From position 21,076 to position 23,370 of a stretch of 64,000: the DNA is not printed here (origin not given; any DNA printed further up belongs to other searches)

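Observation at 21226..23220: Unusual 664-aa fusion of a Gfo/Idh/MocA NAD(P)-dehydrogenase with an FAD-dependent (DAO-like) oxidoreductase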

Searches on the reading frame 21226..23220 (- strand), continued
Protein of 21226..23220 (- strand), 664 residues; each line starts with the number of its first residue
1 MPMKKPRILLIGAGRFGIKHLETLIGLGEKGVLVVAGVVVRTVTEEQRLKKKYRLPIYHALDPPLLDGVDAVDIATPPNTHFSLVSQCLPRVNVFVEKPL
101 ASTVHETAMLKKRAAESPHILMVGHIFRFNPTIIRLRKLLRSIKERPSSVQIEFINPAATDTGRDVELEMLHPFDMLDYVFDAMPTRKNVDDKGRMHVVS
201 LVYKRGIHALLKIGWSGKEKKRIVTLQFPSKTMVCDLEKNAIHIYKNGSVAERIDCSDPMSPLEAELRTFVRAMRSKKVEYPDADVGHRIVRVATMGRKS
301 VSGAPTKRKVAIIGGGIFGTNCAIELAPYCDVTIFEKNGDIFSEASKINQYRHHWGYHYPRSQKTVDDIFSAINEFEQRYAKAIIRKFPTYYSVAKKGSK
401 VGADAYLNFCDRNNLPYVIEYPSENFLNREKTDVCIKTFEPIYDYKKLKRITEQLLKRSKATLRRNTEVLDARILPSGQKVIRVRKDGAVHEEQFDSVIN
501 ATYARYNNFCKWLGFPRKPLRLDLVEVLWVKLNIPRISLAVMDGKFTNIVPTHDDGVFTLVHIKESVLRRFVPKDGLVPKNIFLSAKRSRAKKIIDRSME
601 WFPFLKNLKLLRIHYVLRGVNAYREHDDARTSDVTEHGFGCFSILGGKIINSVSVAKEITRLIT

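Call 29: predict_structure(alignment_id=A1)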
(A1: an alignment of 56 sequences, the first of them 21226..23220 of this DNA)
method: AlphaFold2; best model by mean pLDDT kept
length: 664 residues; sequences in the alignment: 56
mean_pLDDT: 93.4   pTM: 0.89
mean pLDDT of the five models: 93.4, 93.3, 92.6, 92.2, 91.5
residues with pLDDT >= 90: 570; 70-90: 82; 50-70: 10; < 50: 2
segments of 3 or more residues with pLDDT < 50: none
pLDDT, mean of each block of 10 residues (from residue 1): 85 94 97 97 92 94 96 96 98 98 97 97 97 97 91 97 94 96 91 92 90 96 94 96 92 96 98 94 97 82 71 97 97 97 86 90 92 96 95 91 95 97 95 95 95 97 97 92 97 97 94 92 95 95 83 94 92 92 85 95 96 93 84 91 91 96 90
secondary structure, 60 per line:
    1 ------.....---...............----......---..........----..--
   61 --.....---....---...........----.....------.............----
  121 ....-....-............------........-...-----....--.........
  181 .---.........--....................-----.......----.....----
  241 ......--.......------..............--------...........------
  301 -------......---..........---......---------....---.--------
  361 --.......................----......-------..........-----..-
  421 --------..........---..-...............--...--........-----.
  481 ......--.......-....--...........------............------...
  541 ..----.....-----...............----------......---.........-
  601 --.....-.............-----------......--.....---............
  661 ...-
elements in order: E7-11 H15-29 E34-39 H43-52 H63-67 E71-74 H78-88 E93-97 H104-116 E121-124 H126-129 H131-142 E149-156 H166-169 H172-181 E185-193 E196-203 E207-215 E221-227 E232-236 E241-246 E249-255 H262-275 H284-294 E308-313 H317-326 E330-335 H345-348 H363-383 E390-395 H403-412 E432-438 H445-459 E462-464 E467-474 E480-486 E489-495 E497-500 H503-513 E520-531 E538-542 E547-551 E557-562 H563-566 E567-571 H582-587 H591-599 H603-607 E609-621 E633-638 E641-645 H649-663

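Call 33: fold_search(model_id=the predicted structure, library=pdb)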
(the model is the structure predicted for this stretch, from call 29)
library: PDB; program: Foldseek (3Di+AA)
matches with E <= 10: 1854; with E <= 0.001: 1150
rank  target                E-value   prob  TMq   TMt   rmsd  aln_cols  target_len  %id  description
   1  7bvj_C                1.1e-21  1.00  0.41  0.86   2.7       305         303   25  UDP-N-acetylglucosamine 3-dehydrogenase GnnA from Acidithiobacillus ferrooxidans (P21) (released 2020-12-02)
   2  7bvj_A                1.8e-21  1.00  0.40  0.83   2.7       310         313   24  UDP-N-acetylglucosamine 3-dehydrogenase GnnA from Acidithiobacillus ferrooxidans (P21) (released 2020-12-02)
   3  7bvj_D                2.2e-21  1.00  0.40  0.86   2.7       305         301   25  UDP-N-acetylglucosamine 3-dehydrogenase GnnA from Acidithiobacillus ferrooxidans (P21) (released 2020-12-02)
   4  7bvj_B                2.9e-21  1.00  0.40  0.86   2.6       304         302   25  UDP-N-acetylglucosamine 3-dehydrogenase GnnA from Acidithiobacillus ferrooxidans (P21) (released 2020-12-02)
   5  7bvk_A                4.1e-20  1.00  0.40  0.86   2.7       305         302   25  UDP-N-acetylglucosamine 3-dehydrogenase GnnA from Acidithiobacillus ferrooxidans (P212121) (released 2020-12-02)
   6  9azo_A                1.3e-17  1.00  0.39  0.78   3.4       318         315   20  Crystal structure of CHMS Dehydrogenase PmdC from Comamonas testosteroni bound to cofactor NADP (released 2024-09-18)
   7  2glx_A                5.3e-17  1.00  0.39  0.76   3.2       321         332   16  Crystal Structure Analysis of bacterial 1,5-AF Reductase (released 2006-08-29)
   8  2qcu_A                5.5e-17  1.00  0.42  0.55   5.2       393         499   15  Crystal structure of Glycerol-3-phosphate Dehydrogenase from Escherichia coli (released 2008-04-15)
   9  2qcu_B                9.1e-17  1.00  0.43  0.55   5.0       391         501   16  Crystal structure of Glycerol-3-phosphate Dehydrogenase from Escherichia coli (released 2008-04-15)
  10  3dty_D                1.3e-16  1.00  0.40  0.70   3.3       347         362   17  Crystal structure of an Oxidoreductase from Pseudomonas syringae (released 2008-08-05)
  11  3uuw_B                1.3e-16  1.00  0.38  0.79   3.3       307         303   16  1.63 Angstrom Resolution Crystal Structure of Dehydrogenase (MviM) from Clostridium difficile. (released 2011-12-21)
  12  5uhw_A                2.5e-16  1.00  0.40  0.74   3.1       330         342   14  Crystal Structure of an Oxidoreductase from Agrobacterium radiobacter in Complex with NAD+ and Magnesium (released 2017-01-25)
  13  8tdi_A                2.5e-16  1.00  0.38  0.64   4.5       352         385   18  Structure of P2B11 Glucuronide-3-dehydrogenase (released 2024-06-12)
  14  8tdi_C                2.6e-16  1.00  0.39  0.67   3.8       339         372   18  Structure of P2B11 Glucuronide-3-dehydrogenase (released 2024-06-12)
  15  4fb5_A                2.9e-16  1.00  0.39  0.68   3.8       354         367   18  Crystal structure of a probable oxidoreduxtase protein (released 2012-08-15)
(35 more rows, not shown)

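Call 34: find_related_loci(query=A1, collection=genome_contigs, flank=7000)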
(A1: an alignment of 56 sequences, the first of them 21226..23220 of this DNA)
Query A1 (664 aa) in genome_contigs; peptide patterns used: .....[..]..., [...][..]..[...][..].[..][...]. (x = any residue, [..] = any of these).
220 stretches matched a pattern; 163 encode a relative of the query (tblastn E <= 1e-3); the best 80 are kept; 80 distinct loci.
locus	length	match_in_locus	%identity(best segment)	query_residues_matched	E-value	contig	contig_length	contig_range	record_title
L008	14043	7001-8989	63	1-663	0e+0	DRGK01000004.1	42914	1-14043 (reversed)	MAG TPA_asm: Candidatus Jorgensenbacteria bacterium isolate HyVt-344 HyVt-344_k145_40780, whole genome shotgun sequence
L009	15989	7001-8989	61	1-663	0e+0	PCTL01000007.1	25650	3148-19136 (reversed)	MAG: Candidatus Lloydbacteria bacterium CG22_combo_CG10-13_8_21_14_all_47_15 CG22_scaffold_1022_c, whole genome shotgun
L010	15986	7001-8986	61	1-663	0e+0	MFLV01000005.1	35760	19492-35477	MAG: Candidatus Kaiserbacteria bacterium RIFCSPLOWO2_01_FULL_51_21 rifcsplowo2_01_scaffold_1483, whole genome shotgun se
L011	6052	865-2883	58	1-663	0e+0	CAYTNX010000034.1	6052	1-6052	MAG TPA_asm: uncultured Candidatus Saccharibacteria bacterium isolate SRP278252_co2_57 genome assembly, contig: NODE_281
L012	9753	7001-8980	55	1-663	0e+0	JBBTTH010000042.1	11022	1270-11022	MAG: Patescibacteria group bacterium isolate H32-bin108_1 H32_bin108_1_000000000042, whole genome shotgun sequence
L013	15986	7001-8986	54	2-663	0e+0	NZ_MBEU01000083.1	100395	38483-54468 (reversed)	Mycobacterium sp. IS-836 contig_84, whole genome shotgun sequence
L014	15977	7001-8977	53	6-664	0e+0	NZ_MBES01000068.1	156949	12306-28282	Mycobacterium sp. IS-1264 contig_69, whole genome shotgun sequence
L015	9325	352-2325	54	6-663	0e+0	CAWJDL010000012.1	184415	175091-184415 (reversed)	MAG: uncultured Actinomycetota bacterium isolate MFD04944.bin.1.103 genome assembly, contig: contig_42245, whole genome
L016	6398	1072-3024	48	6-661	0e+0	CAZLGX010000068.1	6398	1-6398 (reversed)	MAG TPA_asm: uncultured Methanosarcinales archaeon isolate SRP269290_co3_950 genome assembly, contig: NODE_17786_length_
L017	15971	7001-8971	48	4-663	0e+0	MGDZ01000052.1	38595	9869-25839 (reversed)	MAG: Candidatus Uhrbacteria bacterium RIFCSPHIGHO2_02_FULL_57_19 rifcsphigho2_02_scaffold_5561, whole genome shotgun seq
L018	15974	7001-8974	50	4-659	0e+0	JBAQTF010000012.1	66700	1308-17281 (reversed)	MAG: Minisyncoccia bacterium isolate MFD03284_ilm_asm_bin37 k127_10575, whole genome shotgun sequence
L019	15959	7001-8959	47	6-663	0e+0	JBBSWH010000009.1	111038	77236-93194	MAG: Nanoarchaeota archaeon isolate H52-bin084_1 H52_bin084_1_000000000009, whole genome shotgun sequence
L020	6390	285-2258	48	4-663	0e+0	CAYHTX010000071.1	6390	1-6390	MAG TPA_asm: uncultured Gammaproteobacteria bacterium isolate ERP119705_co15_524 genome assembly, contig: NODE_15555_len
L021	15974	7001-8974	46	6-663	0e+0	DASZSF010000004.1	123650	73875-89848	MAG TPA_asm: Candidatus Paceibacterota bacterium isolate SMAG_U6043 k141_822007, whole genome shotgun sequence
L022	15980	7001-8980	59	4-664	0e+0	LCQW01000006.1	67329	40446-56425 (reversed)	MAG: Candidatus Kaiserbacteria bacterium GW2011_GWA2_52_12 UY67_C0006, whole genome shotgun sequence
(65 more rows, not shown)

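Call 74: search_protein_representatives(alignment_id=A1)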
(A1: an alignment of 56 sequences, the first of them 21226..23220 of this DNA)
Query: 56 sequences, 666 profile positions. Proteins with E-value up to 0.001 (for the whole library): 68401; up to 1e-10: 17180; up to 1e-30: 1181. The best 150 are listed.
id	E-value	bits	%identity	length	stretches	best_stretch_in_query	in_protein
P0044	2.9e-291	984.2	-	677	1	5-664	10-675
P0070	4.2e-279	944.0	-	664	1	7-663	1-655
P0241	5.3e-279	943.7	-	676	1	6-661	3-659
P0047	6.4e-273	923.6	-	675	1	3-663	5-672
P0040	3.5e-272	921.2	-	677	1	4-664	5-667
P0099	2.2e-271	918.5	-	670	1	3-664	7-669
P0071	6.2e-271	917.0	-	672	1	4-663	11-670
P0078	1.3e-263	892.8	-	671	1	4-663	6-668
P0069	2.6e-257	872.0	-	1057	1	5-663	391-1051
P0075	2.8e-256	868.6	-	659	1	5-664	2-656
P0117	5.0e-252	854.6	-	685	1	7-663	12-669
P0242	2.9e-236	802.5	-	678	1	3-661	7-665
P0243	4.3e-236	801.9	-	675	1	4-664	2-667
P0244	5.8e-232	788.2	-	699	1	7-664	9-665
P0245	5.1e-229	778.5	-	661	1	5-663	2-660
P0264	1.7e-177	608.3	-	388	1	302-664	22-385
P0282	3.1e-126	438.9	-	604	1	305-664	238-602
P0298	6.1e-103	361.9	-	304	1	4-299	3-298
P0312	4.4e-92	326.0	-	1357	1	8-663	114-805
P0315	7.5e-91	322.0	-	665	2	304-660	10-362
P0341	1.3e-78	281.5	-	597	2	219-661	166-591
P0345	6.6e-78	279.2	-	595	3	222-469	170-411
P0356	6.4e-76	272.6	-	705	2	290-662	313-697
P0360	1.0e-74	268.6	-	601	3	291-661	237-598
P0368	2.2e-73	264.2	-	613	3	301-658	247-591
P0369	2.3e-73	264.2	-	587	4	304-659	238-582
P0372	6.8e-73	262.6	-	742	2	304-663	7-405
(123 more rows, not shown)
